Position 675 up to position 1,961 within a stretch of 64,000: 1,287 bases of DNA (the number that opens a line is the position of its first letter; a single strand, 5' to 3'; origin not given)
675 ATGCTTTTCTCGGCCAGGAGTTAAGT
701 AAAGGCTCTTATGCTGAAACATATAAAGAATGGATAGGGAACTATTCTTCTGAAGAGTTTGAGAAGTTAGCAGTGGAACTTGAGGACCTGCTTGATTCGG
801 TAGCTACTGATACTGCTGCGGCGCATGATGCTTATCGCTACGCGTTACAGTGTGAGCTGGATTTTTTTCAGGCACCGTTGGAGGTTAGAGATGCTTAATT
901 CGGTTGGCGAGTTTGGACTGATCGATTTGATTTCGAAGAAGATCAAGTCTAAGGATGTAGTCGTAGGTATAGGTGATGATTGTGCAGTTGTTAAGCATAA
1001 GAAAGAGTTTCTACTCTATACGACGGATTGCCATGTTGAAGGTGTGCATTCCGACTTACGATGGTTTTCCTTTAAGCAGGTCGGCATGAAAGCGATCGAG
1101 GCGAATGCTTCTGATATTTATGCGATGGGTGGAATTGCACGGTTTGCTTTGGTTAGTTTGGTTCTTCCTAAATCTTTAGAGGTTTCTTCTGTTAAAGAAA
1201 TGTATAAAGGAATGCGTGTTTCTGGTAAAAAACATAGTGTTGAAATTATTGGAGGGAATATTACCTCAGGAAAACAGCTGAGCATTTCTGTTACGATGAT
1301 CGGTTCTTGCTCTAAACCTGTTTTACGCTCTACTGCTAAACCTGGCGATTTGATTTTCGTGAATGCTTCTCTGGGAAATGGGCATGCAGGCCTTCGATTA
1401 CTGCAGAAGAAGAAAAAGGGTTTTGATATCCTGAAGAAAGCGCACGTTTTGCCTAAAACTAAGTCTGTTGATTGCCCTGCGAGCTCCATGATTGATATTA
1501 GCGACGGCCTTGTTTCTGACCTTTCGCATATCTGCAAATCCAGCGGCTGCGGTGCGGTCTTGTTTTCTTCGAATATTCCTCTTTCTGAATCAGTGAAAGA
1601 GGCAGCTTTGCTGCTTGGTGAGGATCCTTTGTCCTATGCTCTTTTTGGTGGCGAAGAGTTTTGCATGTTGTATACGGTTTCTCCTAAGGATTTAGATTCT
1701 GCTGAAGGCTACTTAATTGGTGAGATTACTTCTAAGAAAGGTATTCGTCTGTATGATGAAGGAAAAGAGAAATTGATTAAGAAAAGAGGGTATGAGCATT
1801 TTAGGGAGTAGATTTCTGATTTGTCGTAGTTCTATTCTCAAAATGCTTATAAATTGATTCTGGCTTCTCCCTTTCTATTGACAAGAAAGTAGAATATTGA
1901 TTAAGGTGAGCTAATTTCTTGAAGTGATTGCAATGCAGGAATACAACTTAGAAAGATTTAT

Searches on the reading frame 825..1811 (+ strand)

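Call 71: search_protein_families(library=pfam, proteins=[window:825-1811:+], max_evalue=0.00001)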
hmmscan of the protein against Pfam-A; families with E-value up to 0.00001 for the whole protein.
window:825-1811:+ (328 aa): 2 families
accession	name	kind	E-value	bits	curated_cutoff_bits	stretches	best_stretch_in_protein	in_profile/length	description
PF00586.29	AIRS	-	2.3e-23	83.2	24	1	50-161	1-111/112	AIR synthase related protein, N-terminal domain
PF02769.27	AIRS_C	-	8.4e-06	26.5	23.1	0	172-310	1-154/156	AIR synthase related protein, C-terminal domain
